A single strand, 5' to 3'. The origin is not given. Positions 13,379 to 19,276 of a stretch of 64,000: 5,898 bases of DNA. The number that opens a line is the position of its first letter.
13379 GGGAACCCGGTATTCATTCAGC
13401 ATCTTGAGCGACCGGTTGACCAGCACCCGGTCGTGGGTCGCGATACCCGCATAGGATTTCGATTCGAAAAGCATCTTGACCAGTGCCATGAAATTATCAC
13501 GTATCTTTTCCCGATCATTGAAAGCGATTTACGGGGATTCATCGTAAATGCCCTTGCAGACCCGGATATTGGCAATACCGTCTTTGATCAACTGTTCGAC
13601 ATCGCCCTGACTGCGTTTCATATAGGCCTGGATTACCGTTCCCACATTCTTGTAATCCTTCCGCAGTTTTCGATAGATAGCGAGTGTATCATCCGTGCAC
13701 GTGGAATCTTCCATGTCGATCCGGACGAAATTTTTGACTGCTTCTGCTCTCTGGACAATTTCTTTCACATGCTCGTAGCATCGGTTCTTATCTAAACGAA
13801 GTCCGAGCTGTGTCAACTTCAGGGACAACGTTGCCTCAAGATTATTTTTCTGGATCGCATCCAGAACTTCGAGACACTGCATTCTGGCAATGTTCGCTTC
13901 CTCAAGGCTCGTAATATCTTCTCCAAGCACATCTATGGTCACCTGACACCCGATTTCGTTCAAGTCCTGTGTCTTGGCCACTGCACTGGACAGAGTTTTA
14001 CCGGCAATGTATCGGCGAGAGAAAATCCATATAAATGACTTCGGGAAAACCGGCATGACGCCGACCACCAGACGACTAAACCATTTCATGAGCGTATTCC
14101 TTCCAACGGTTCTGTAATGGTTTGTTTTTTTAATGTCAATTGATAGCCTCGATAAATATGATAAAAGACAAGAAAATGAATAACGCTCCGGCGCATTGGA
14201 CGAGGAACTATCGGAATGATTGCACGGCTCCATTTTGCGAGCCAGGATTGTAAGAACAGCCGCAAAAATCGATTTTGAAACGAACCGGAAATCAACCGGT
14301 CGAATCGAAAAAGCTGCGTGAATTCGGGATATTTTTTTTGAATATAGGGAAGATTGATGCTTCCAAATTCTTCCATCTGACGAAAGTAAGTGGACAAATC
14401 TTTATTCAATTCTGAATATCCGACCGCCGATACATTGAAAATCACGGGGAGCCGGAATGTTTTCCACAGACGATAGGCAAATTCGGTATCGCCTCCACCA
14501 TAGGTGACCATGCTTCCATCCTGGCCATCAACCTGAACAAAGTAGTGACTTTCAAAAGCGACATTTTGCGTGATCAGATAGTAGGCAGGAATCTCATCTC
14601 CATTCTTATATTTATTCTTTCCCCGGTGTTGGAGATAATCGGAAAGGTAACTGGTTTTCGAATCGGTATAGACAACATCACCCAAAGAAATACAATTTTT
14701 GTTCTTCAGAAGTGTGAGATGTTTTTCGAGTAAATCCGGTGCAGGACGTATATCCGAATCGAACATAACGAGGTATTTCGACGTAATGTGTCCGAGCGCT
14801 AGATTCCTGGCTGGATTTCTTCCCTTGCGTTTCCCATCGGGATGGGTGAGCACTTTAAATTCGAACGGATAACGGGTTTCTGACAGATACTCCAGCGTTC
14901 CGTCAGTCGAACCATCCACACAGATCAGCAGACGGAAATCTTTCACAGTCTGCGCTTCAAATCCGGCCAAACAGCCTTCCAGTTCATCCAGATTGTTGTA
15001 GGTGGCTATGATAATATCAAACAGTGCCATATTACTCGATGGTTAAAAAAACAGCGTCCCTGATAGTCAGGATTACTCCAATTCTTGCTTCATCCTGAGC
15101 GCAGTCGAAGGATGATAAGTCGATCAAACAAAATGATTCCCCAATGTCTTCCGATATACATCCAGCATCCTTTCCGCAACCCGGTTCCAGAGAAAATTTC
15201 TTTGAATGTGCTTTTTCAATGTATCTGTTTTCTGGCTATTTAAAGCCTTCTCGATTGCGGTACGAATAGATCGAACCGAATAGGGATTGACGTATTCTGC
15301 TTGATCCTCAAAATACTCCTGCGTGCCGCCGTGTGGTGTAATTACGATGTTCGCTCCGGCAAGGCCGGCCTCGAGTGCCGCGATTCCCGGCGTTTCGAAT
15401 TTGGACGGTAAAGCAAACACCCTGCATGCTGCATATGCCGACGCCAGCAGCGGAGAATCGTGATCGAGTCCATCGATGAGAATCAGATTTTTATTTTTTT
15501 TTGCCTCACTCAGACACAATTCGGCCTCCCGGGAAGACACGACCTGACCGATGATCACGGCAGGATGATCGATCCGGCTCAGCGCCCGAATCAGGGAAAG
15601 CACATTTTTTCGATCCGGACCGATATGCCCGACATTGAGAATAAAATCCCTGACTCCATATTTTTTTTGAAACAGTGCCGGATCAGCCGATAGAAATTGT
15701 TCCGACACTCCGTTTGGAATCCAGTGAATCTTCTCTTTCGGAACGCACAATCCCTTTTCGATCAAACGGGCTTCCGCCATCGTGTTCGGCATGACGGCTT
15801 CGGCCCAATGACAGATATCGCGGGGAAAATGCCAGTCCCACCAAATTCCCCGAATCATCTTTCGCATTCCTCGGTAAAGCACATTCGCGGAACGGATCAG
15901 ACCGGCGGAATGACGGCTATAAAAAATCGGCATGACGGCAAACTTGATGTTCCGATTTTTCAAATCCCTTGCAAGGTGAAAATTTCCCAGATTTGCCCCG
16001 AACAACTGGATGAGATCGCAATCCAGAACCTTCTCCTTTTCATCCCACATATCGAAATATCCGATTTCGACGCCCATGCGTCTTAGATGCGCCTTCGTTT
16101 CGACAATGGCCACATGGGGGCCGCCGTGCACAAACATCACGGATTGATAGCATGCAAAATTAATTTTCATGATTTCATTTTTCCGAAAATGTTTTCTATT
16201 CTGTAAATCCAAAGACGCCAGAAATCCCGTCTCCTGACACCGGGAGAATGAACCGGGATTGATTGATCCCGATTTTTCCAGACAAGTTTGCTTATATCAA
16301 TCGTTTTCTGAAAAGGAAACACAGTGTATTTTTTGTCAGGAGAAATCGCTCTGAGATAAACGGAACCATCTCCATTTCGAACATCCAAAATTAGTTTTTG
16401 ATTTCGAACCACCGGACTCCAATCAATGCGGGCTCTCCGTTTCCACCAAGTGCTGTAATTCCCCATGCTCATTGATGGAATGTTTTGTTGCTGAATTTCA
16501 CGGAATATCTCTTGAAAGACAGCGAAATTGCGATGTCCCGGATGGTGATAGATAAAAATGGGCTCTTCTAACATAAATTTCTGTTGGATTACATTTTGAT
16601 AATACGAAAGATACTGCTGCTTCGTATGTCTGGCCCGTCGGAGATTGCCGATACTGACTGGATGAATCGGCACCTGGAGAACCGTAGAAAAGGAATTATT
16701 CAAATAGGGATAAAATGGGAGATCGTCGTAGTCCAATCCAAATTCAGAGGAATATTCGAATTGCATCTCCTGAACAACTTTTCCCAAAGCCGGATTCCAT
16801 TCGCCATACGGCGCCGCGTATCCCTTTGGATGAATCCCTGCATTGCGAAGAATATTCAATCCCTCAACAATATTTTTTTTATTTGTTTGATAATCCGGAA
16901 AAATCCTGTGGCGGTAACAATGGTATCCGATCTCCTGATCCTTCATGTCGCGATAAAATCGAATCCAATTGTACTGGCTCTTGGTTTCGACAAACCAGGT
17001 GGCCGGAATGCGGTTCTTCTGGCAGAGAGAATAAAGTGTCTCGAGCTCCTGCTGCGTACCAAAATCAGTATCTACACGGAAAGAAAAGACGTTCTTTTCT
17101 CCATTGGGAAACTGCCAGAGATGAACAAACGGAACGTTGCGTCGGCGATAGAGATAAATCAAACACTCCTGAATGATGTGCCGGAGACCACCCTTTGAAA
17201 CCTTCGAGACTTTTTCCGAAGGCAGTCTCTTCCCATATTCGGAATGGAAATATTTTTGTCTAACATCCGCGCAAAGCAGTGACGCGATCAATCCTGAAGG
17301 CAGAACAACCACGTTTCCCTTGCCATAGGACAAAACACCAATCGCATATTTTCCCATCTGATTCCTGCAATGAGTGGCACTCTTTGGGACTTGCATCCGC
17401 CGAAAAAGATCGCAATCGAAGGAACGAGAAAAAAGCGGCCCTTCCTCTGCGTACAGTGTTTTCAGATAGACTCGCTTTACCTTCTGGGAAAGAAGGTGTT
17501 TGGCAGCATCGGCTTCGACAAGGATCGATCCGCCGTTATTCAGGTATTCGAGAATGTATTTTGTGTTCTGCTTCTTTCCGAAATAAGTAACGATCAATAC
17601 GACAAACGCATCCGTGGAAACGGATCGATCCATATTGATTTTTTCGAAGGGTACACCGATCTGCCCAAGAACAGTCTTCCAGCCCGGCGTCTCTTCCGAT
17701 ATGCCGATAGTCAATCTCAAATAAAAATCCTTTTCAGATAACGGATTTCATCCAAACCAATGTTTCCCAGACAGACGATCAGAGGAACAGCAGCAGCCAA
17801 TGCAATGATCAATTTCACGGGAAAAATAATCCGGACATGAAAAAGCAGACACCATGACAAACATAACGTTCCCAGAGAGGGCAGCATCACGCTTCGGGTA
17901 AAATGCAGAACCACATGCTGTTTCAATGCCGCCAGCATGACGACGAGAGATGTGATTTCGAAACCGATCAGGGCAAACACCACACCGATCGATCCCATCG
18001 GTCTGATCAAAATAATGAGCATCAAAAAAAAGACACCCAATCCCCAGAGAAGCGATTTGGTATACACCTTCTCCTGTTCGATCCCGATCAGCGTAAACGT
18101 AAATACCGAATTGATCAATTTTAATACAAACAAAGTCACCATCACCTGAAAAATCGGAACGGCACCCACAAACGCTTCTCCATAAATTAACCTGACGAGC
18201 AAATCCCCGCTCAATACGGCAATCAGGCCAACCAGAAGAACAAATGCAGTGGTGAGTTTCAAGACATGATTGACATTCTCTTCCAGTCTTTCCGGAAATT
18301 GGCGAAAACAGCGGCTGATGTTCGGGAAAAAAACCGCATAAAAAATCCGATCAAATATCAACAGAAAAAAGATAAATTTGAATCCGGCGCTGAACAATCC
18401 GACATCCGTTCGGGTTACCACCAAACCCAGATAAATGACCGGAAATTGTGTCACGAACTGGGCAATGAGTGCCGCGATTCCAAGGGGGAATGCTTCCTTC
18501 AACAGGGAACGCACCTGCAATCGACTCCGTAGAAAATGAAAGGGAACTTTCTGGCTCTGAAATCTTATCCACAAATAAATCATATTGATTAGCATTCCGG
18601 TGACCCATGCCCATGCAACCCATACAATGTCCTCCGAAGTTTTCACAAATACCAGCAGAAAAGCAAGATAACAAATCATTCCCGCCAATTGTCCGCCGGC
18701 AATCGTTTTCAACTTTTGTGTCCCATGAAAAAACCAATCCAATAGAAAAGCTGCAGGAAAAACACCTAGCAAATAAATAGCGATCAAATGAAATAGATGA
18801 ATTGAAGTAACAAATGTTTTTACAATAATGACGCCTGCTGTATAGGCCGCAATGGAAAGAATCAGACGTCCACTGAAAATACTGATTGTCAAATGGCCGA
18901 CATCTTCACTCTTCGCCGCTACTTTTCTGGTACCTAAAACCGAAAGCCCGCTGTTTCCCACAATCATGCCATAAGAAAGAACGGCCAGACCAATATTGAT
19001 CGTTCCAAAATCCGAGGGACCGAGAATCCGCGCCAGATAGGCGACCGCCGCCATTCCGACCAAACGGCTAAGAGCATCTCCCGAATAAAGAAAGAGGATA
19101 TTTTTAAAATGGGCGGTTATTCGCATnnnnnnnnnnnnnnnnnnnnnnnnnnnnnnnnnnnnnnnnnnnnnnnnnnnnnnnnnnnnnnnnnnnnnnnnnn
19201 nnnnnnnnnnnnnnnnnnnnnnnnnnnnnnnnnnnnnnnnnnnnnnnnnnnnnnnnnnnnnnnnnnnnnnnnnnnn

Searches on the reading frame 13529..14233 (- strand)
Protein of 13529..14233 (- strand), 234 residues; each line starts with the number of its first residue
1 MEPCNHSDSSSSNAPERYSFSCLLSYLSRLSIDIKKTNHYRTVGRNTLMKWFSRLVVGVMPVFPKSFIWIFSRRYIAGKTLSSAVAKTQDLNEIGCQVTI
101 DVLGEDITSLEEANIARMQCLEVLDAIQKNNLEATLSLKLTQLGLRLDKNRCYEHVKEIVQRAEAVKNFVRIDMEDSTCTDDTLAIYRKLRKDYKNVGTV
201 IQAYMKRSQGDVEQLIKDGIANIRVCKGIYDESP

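Call 30: search_protein_families(library=pfam, proteins=[window:13529-14233:-], max_evalue=0.0001)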
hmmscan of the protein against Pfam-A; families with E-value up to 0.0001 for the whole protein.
window:13529-14233:- (234 aa): 1 family
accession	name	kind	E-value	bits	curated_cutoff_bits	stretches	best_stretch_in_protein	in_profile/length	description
PF01619.24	Pro_dh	-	3.6e-14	53.4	27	1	86-218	3-135/278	Proline dehydrogenase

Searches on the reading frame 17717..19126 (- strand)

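Call 30: search_protein_families(library=pfam, proteins=[window:17717-19126:-], max_evalue=0.0001)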
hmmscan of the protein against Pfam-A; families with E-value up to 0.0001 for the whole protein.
window:17717-19126:- (469 aa): 2 families
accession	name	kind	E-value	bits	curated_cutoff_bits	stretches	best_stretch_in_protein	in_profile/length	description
PF01943.22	Polysacc_synt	-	1e-23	84.6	28.2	1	8-273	3-273/274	Polysaccharide biosynthesis protein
PF13440.11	Polysacc_synt_3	-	1.3e-15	57.8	23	1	31-324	2-293/293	Polysaccharide biosynthesis protein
